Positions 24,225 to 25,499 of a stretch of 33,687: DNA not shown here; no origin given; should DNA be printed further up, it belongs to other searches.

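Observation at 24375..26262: Ntn-amidotransferase-like enzyme translationally coupled to an output-less tandem CNB protein with both nucleotide cassettes degenerate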

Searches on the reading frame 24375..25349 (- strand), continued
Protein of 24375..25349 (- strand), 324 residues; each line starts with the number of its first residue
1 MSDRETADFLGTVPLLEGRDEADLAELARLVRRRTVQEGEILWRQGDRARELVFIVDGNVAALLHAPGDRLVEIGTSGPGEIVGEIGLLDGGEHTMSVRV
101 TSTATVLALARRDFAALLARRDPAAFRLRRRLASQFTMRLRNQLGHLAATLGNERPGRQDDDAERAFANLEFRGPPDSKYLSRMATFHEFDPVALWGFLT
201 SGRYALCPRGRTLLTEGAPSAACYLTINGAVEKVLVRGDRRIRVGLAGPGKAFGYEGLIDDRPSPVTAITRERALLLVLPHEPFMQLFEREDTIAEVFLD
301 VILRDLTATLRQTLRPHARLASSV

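Call 14: search_solved_structures(query=window:24375-25349:-, max_evalue=0.001, show_alignments=4)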
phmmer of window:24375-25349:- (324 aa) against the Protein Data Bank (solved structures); distinct sequences matched with E-value up to 0.001: 88 (the best 60 are shown).
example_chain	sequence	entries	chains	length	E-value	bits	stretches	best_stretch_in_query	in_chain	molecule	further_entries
9ya0_MA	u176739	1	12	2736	2.7e-22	82.6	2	10-127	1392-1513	PCR12, TGME49_219070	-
4ev0_A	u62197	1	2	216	5.3e-11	45.5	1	20-135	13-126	Transcription regulator, Crp family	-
6rsx_A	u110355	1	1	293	7.8e-11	45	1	4-122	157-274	Regulatory Subunit of Protein Kinase A (cAMP-dependent) from Euglena gracilis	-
5j3u_A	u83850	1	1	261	8.4e-11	44.9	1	8-119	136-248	Protein Kinase A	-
1u12_A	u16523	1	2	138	2.1e-10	43.5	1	10-131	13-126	cyclic nucleotide binding domain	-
1vp6_A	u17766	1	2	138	2.2e-10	43.5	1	10-131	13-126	Cyclic-nucleotide binding domain of mesorhizobium loti CNG potassium channel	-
3clp_A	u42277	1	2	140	2.3e-10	43.4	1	10-131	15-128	Mll3241 protein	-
3cl1_A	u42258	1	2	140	2.3e-10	43.4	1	10-131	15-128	Mll3241 protein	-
2k0g_A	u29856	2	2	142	2.4e-10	43.4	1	10-131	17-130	Mll3241 protein | Cyclic nucleotide-gated potassium channel mll3241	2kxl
7pza_A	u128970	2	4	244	2.5e-10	43.3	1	8-136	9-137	Putative cAMP-binding protein-catabolite gene activator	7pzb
4muv_A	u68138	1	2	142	3.7e-10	42.7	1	10-131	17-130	Cyclic nucleotide-gated potassium channel mll3241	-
3co2_A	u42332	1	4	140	4.2e-10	42.5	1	10-131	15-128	Mlotik1 ion channel protein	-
2pqq_A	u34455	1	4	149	1.2e-09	41.1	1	8-135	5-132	Putative transcriptional regulator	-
4chv_A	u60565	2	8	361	1.9e-09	40.4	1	10-131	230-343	CYCLIC NUCLEOTIDE-GATED POTASSIUM CHANNEL MLL3241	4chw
2zd9_A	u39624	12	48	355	2e-09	40.4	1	10-131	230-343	Mll3241 protein | Cyclic nucleotide-gated potassium channel mll3241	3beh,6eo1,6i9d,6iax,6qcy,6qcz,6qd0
1rgs_A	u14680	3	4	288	1.1e-05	28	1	7-116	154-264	CAMP DEPENDENT PROTEIN KINASE | cAMP-dependent protein kinase type I-alpha regulatory chain | cAMP-dependent protein kinase type I-alpha regulatory subunit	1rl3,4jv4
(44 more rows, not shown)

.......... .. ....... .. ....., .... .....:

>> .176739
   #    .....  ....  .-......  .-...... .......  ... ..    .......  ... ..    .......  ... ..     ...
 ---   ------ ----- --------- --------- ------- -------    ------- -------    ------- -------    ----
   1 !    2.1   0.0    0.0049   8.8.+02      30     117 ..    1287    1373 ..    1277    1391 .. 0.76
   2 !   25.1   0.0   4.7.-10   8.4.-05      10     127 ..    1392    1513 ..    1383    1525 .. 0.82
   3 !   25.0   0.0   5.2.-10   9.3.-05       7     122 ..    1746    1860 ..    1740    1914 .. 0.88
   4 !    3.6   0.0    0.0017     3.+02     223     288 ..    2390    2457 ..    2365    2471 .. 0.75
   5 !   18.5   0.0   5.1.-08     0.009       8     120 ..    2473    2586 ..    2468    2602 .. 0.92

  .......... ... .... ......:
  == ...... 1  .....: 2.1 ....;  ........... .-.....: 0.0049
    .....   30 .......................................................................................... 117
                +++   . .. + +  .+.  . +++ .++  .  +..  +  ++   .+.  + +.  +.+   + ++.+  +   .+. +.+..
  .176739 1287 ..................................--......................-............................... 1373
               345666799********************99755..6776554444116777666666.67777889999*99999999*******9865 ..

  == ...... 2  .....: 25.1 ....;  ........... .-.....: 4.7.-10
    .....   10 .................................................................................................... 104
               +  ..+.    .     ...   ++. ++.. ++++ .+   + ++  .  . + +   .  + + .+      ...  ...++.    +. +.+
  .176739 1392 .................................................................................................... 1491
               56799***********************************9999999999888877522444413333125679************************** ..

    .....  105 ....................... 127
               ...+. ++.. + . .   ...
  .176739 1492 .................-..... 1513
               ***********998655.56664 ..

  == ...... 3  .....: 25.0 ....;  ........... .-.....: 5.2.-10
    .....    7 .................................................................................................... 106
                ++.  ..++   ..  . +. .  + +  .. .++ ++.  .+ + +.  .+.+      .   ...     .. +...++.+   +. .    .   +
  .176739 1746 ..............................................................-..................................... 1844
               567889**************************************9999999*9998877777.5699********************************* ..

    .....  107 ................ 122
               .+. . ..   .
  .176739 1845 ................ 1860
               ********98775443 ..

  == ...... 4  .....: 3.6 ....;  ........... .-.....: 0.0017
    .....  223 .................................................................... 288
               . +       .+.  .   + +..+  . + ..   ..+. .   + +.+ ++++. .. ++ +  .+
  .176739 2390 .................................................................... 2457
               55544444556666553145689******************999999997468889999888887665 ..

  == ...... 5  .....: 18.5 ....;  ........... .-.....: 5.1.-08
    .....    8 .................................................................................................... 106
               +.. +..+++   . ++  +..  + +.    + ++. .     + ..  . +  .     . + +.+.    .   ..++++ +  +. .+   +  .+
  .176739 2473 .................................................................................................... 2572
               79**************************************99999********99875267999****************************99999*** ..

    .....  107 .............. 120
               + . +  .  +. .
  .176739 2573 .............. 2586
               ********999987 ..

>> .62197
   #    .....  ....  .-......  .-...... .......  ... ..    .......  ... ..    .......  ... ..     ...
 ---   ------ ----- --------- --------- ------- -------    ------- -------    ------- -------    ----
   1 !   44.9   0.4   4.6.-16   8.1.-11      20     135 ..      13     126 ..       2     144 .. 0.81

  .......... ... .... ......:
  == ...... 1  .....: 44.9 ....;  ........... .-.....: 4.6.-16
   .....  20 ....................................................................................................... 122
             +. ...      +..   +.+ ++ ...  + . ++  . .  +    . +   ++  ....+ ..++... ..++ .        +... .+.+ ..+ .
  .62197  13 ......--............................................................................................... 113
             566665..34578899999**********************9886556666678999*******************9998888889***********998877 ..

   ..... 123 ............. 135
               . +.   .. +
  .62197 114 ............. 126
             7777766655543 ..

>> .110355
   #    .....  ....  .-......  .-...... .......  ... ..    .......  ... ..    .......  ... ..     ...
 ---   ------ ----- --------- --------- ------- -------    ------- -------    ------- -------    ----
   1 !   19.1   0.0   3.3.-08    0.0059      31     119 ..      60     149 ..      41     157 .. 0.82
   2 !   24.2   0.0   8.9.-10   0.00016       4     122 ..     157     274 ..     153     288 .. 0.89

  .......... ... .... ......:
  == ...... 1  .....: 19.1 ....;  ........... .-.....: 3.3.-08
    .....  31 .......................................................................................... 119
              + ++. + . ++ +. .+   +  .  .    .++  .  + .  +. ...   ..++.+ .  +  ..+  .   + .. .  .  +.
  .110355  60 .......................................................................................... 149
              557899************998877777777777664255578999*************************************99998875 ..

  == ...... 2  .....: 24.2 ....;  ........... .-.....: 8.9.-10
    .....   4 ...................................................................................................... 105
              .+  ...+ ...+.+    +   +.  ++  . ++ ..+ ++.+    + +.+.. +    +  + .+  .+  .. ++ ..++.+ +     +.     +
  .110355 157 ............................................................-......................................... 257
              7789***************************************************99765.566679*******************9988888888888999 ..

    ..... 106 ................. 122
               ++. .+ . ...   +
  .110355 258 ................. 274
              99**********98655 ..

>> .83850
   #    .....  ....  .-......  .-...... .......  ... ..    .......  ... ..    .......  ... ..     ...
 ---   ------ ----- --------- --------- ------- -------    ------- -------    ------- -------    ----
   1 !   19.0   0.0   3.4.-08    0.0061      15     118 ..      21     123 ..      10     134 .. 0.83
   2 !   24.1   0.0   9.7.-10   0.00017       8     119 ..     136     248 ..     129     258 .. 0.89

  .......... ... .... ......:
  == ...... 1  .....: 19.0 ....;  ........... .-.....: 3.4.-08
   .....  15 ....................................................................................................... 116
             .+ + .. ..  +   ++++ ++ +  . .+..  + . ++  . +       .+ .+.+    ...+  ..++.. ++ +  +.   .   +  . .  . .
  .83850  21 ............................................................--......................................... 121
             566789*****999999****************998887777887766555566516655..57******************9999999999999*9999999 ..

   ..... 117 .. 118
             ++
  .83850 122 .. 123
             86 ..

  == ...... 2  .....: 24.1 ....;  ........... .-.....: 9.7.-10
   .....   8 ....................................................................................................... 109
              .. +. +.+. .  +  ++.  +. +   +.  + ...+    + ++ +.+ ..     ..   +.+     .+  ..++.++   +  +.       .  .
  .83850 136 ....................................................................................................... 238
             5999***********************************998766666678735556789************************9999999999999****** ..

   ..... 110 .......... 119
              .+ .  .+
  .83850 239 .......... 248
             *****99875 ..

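Call 16: find_encoding_contigs(protein=P0018, flank=8000, max_places=3)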
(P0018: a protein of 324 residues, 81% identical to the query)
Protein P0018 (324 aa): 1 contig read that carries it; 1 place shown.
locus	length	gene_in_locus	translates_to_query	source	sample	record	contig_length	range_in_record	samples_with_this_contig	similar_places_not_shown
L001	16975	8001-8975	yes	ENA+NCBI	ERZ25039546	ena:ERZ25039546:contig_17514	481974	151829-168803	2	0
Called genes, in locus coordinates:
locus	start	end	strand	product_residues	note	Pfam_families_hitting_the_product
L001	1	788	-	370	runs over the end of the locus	-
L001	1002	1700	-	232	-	-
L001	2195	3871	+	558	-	PF00027:cNMP_binding, PF01946:Thi4 (faint), PF03486:HI0933_like (faint), PF07992:Pyr_redox_2, PF13738:Pyr_redox_3, PF00070:Pyr_redox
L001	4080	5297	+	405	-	PF00027:cNMP_binding (weak), PF00890:FAD_binding_2 (faint), PF01266:DAO (faint), PF07992:Pyr_redox_2, PF12831:FAD_oxidored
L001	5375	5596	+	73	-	-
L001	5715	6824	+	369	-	PF00291:PALP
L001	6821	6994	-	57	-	PF06348:DUF1059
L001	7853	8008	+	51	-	-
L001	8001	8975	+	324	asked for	PF00027:cNMP_binding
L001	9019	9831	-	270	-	PF01209:Ubie_methyltran, PF02353:CMAS (weak), PF13489:Methyltransf_23, PF01135:PCMT, PF13847:Methyltransf_31, PF08241:Methyltransf_11, PF08242:Methyltransf_12, PF13649:Methyltransf_25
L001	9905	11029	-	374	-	PF01266:DAO (faint), PF07992:Pyr_redox_2, PF13450:NAD_binding_8 (faint), PF13454:NAD_binding_9 (faint), PF00070:Pyr_redox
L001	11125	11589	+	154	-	PF12802:MarR_2, PF01047:MarR (weak)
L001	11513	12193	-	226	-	-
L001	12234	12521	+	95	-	-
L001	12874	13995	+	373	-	PF13407:Peripla_BP_4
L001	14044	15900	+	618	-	PF02653:BPD_transp_2, PF00005:ABC_tran, PF13304:AAA_21 (faint)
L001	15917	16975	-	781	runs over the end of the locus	PF00456:Transketolase_N (weak), PF17831:PDH_E1_M (weak), PF22613:Transketolase_C_1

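Call 17: find_encoding_contigs(protein=P0106, flank=8000, max_places=3)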
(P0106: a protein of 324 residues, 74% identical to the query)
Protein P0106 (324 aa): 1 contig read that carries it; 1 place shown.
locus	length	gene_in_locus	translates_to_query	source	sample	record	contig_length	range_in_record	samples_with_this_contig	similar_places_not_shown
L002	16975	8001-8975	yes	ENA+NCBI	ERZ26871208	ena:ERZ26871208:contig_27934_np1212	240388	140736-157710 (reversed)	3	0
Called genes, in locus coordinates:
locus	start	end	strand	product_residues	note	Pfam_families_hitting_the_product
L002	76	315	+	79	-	-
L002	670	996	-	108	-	PF03631:Virul_fac_BrkB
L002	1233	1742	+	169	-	PF03713:DUF305 (faint), PF13628:DUF4142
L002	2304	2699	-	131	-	PF13396:PLDc_N (weak), PF09851:SHOCT (weak)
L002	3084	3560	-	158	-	PF19850:DUF6325 (weak)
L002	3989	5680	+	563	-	PF07690:MFS_1, PF00027:cNMP_binding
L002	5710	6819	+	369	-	PF00291:PALP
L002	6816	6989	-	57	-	PF06348:DUF1059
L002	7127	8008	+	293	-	PF13230:GATase_4, PF13522:GATase_6 (weak)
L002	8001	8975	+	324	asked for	PF00027:cNMP_binding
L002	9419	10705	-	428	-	PF01391:Collagen (weak)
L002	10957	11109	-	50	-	-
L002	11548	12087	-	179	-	-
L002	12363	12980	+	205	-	-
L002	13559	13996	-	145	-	PF00903:Glyoxalase, PF18029:Glyoxalase_6 (faint), PF22677:Ble-like_N (weak)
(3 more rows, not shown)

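Call 24: search_protein_representatives(protein=window:24375-25349:-)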
Query: 324 residues. Proteins with E-value up to 0.001 (for the whole library): 17617; up to 1e-10: 1319; up to 1e-30: 94. The best 150 are listed.
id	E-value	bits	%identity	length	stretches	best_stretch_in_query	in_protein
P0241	1.1e-108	379.5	60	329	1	4-323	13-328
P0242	4.0e-96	338.3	68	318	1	5-252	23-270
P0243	7.4e-85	301.3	68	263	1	83-323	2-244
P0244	8.9e-78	278.0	78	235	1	96-264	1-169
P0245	2.7e-75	269.9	66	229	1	118-321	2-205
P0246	2.3e-71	257.0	74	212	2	161-270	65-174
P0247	1.5e-69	250.9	53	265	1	64-321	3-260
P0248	1.4e-65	237.9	62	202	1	51-254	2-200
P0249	5.6e-64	232.7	46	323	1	9-321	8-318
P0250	4.1e-63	229.9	66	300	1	107-290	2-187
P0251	2.7e-62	227.2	74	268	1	152-295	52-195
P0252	1.1e-60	221.9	45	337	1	14-322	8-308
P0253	2.0e-60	221.0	51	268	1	1-215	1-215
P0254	1.8e-59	217.9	56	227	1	41-254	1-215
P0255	5.1e-59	216.4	56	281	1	4-214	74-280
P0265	2.4e-53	197.7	60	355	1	35-221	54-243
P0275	3.9e-48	180.6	59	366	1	26-210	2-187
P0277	8.3e-47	176.3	39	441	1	6-321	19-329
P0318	2.5e-32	128.7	46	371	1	36-288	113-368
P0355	2.8e-28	115.5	32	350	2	182-318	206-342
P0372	2.0e-26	109.3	31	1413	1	13-321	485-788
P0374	2.2e-26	109.2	32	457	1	29-307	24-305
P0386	1.4e-25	106.5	29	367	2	8-239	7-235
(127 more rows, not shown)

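Call 29: find_related_loci(query=A4, collection=genome_contigs, flank=6000)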
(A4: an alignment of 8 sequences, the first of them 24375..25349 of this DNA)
Query A4 (324 aa) in genome_contigs; peptide patterns used: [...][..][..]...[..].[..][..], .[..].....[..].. (x = any residue, [..] = any of these).
225 stretches matched a pattern; 106 encode a relative of the query (tblastn E <= 1e-3); the best 80 are kept; 80 distinct loci.
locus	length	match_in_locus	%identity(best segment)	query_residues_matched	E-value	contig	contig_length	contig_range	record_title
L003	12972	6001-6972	77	1-324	6e-160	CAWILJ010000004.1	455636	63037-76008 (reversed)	MAG: uncultured Actinomycetes bacterium isolate MFD04967.bin.2.17 genome assembly, contig: contig_1973, whole genome sho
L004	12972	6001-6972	77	1-324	2e-159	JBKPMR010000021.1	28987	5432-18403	MAG: Actinomycetota bacterium isolate GS_HAYS_MAG_00061 GS_HAYS_000003282250, whole genome shotgun sequence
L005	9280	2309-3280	75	1-324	4e-158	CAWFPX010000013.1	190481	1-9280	MAG: uncultured Thermoleophilia bacterium isolate MFD05841.bin.2.28 genome assembly, contig: contig_68393, whole genome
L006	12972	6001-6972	75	1-324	2e-156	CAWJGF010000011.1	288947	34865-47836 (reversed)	MAG: uncultured Thermoleophilia bacterium isolate MFD04967.bin.3.124 genome assembly, contig: contig_23704, whole genome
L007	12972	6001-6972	74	1-324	5e-152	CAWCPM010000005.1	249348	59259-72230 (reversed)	MAG: uncultured Actinomycetes bacterium isolate MFD04967.bin.2.87 genome assembly, contig: contig_2643, whole genome sho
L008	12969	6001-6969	73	1-324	8e-152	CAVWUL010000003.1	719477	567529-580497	MAG: uncultured Actinomycetes bacterium isolate MFD01633.bin.2.150 genome assembly, contig: contig_11591, whole genome s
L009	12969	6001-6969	73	1-324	6e-150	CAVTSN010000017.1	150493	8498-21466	MAG: uncultured Gaiellaceae bacterium isolate MFD09267.bin.2.38 genome assembly, contig: contig_64996, whole genome shot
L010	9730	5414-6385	73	1-324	4e-149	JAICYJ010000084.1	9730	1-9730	MAG: Thermoleophilia bacterium isolate LS_ISSM_2_bin.20 k141_1594469_length_9730_cov_17.0699, whole genome shotgun seque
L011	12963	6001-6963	72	1-324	6e-148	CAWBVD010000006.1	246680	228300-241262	MAG: uncultured Actinomycetes bacterium isolate MFD03975.bin.2.139 genome assembly, contig: contig_27445, whole genome s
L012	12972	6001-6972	74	1-324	4e-148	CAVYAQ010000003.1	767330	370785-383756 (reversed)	MAG: uncultured Actinomycetota bacterium isolate MFD04967.bin.1.50 genome assembly, contig: contig_17899, whole genome s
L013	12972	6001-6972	70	1-324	2e-147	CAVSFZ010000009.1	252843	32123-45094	MAG: uncultured Actinomycetes bacterium isolate MFD02134.bin.1.51 genome assembly, contig: contig_14067, whole genome sh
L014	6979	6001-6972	74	1-324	1e-146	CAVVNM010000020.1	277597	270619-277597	MAG: uncultured Alphaproteobacteria bacterium isolate MFD05521.bin.1.193 genome assembly, contig: contig_61345, whole ge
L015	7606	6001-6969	73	1-323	2e-146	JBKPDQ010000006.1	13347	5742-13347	MAG: Actinomycetota bacterium isolate GB_EKS_MAG_00020 GB_EKS_000001508237, whole genome shotgun sequence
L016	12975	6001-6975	71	1-324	7e-146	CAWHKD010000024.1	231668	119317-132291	MAG: uncultured Gaiellaceae bacterium isolate MFD02840.bin.3.587 genome assembly, contig: contig_62281, whole genome sho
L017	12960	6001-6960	72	4-323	2e-145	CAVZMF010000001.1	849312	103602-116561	MAG: uncultured Actinomycetes bacterium isolate MFD02159.bin.2.51 genome assembly, contig: contig_11375, whole genome sh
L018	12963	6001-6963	71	1-321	1e-145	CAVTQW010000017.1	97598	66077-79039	MAG: uncultured Thermoleophilia bacterium isolate MFD00392.bin.2.285 genome assembly, contig: contig_6720, whole genome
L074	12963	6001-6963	54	1-321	1e-99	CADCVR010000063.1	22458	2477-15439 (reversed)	MAG: uncultured Solirubrobacteraceae bacterium isolate AVDCRST_MAG53 genome assembly, contig: NODE340, whole genome shot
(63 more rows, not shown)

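Call 32: search_protein_families(library=padloc, proteins=[window:24375-25349:-], max_evalue=0.01)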
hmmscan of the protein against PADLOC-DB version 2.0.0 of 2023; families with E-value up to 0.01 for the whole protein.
window:24375-25349:- (324 aa): 5 families
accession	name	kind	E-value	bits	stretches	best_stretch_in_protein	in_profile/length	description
PDLC00731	Effector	-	5.1e-10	36.8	1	25-142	34-143/306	TIR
PDLC02371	PycTIR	-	8.6e-10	36.4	1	22-143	28-141/288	-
PDLC00732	Effector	-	1.9e-09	34.9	1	17-144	23-141/301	TIR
PDLC00734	PycC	-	2.7e-05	21.5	1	26-107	28-101/374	Pycsar cyclase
PDLC00730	Effector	-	7.8e-05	20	0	35-144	60-162/299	TIR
